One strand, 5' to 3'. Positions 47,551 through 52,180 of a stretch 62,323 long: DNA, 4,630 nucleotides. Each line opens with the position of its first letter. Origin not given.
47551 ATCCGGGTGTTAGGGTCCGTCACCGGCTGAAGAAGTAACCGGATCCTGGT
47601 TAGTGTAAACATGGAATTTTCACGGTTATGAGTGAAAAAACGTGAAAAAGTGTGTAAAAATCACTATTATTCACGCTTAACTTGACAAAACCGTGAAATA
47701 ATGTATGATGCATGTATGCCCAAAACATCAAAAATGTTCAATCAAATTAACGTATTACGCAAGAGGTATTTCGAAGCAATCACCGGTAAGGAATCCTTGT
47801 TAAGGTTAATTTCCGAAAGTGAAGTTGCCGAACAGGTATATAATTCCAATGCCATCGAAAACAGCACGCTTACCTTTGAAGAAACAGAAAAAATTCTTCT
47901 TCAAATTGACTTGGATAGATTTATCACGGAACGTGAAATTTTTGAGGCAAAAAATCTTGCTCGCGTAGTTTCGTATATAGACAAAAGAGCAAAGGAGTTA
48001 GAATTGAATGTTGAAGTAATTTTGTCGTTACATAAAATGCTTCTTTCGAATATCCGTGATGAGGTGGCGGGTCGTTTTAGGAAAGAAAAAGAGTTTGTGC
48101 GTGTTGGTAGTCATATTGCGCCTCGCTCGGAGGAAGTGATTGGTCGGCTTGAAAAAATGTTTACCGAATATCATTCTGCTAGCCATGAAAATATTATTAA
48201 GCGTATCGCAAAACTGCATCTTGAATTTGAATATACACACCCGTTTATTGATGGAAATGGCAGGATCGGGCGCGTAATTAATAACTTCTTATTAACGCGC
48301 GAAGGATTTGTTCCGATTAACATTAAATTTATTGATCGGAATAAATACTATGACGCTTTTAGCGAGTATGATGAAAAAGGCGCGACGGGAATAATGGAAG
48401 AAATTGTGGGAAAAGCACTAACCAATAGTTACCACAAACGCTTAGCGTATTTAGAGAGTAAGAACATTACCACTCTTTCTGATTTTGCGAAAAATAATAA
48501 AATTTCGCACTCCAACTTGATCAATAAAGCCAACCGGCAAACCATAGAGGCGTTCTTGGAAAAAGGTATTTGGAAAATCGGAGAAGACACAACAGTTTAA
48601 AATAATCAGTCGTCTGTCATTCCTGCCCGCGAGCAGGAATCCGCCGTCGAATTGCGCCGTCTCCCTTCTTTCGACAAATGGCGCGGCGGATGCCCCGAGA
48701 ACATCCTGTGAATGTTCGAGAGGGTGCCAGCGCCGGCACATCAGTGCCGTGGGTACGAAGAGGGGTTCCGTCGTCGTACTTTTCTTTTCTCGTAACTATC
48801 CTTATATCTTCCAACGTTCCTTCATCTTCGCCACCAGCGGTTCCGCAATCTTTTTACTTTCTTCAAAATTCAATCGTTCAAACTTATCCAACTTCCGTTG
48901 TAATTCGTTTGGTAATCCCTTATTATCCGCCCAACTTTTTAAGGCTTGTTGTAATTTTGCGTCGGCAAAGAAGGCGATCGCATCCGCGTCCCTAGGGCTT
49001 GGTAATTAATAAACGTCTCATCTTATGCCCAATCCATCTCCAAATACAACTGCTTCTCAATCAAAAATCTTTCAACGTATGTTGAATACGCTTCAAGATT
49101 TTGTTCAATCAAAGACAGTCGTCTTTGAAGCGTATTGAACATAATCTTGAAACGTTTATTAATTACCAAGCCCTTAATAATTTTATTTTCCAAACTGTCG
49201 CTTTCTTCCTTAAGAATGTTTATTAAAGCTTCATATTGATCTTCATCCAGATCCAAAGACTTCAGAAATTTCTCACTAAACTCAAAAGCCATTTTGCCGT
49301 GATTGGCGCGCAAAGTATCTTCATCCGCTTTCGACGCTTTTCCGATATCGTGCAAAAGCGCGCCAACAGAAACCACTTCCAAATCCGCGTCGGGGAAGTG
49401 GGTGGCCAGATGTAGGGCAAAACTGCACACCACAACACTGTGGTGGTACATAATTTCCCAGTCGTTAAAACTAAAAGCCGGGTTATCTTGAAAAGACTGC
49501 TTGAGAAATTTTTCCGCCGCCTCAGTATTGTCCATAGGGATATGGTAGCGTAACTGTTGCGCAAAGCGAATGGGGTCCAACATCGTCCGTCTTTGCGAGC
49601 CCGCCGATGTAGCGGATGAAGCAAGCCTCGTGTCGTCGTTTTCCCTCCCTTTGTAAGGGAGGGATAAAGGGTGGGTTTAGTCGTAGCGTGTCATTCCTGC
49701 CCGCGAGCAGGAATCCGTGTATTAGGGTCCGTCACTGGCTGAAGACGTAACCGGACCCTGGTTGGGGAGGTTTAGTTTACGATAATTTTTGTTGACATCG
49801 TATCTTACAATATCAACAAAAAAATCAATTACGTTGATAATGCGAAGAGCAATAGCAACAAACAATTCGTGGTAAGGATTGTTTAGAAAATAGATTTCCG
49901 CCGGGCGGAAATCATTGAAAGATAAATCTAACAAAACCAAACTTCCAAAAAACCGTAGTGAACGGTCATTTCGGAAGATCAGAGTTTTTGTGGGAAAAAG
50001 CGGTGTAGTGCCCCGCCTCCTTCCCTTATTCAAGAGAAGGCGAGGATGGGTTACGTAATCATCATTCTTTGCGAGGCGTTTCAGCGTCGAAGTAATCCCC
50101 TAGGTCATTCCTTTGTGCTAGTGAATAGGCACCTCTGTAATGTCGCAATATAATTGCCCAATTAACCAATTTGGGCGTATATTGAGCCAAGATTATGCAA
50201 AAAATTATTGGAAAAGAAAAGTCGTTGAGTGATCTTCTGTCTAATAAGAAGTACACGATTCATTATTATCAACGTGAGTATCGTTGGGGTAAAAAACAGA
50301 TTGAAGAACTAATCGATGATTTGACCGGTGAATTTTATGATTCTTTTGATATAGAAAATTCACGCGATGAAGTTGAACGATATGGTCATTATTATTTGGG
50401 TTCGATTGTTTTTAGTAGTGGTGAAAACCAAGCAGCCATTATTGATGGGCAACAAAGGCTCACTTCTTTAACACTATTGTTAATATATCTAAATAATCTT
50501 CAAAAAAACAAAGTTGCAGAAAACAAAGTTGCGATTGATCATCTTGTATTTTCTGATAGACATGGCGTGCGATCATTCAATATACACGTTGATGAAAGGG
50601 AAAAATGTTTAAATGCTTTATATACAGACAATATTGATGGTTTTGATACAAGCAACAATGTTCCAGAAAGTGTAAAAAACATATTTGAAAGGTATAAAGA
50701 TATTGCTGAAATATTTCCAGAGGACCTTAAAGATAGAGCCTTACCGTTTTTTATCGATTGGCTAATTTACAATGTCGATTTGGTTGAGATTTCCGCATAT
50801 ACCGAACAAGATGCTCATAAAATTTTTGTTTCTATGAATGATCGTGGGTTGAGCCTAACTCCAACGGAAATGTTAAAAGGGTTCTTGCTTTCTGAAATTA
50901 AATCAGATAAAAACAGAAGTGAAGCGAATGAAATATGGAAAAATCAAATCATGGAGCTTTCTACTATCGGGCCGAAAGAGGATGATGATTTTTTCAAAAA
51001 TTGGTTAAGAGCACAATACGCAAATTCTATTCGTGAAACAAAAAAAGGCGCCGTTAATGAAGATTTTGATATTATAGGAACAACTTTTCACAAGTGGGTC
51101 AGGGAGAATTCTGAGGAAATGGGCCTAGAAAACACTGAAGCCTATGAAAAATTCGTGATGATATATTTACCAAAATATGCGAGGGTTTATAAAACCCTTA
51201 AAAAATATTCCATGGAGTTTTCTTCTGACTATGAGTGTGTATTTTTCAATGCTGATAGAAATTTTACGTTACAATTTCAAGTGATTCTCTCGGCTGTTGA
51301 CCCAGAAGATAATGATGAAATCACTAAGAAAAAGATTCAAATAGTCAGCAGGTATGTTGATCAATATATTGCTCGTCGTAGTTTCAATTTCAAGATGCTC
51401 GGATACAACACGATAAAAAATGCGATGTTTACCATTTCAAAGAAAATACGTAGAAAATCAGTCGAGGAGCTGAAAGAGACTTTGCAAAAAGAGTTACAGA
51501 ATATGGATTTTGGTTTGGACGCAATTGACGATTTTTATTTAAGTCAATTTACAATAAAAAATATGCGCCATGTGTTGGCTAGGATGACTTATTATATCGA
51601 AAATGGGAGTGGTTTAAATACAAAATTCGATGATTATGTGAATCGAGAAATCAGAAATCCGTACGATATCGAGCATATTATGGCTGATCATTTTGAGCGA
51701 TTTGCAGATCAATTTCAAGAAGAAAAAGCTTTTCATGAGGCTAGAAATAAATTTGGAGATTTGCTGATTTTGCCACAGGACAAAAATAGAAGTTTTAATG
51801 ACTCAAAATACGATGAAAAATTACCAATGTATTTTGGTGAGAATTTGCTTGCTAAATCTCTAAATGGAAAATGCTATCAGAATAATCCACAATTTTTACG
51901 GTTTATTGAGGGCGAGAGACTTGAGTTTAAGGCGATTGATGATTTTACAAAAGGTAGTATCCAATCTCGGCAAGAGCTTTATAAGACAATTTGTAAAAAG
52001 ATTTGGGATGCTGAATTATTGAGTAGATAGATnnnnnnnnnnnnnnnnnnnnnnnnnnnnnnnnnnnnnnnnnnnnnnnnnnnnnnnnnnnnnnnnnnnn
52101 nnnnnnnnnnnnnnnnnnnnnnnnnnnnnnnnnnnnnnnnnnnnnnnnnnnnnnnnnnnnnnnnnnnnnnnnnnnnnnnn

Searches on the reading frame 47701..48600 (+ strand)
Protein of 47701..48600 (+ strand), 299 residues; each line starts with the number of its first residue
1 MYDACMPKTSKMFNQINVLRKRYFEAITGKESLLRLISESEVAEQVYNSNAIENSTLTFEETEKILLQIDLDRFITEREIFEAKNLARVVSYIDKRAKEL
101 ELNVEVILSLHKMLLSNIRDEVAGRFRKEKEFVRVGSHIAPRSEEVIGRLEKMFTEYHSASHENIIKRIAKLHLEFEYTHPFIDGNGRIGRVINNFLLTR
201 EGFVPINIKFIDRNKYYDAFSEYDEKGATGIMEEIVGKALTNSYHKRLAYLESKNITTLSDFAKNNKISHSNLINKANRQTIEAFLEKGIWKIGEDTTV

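Call 35: search_protein_families(library=pfam, proteins=[window:47701-48600:+], max_evalue=0.0001)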
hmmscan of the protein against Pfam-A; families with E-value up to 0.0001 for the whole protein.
window:47701-48600:+ (299 aa): 1 family
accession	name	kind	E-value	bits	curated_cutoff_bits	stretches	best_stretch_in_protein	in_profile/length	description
PF02661.23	Fic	-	4.6e-21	75.9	24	1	102-198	2-93/93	Fic/DOC family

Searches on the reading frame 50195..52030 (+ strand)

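Call 34: search_protein_families(library=pfam, proteins=[window:50195-52030:+], max_evalue=0.0001)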
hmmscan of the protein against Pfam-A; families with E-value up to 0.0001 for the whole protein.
window:50195-52030:+ (611 aa): 2 families
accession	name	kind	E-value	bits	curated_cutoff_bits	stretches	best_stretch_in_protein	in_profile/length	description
PF03235.19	GmrSD_N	-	9.4e-34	117.7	33.2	1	11-231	1-198/199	GmrSD restriction endonuclease, N-terminal domain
PF07510.16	GmrSD_C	-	5.7e-09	36.4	23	1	450-595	19-134/138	GmrSD restriction endonucleases, C-terminal domain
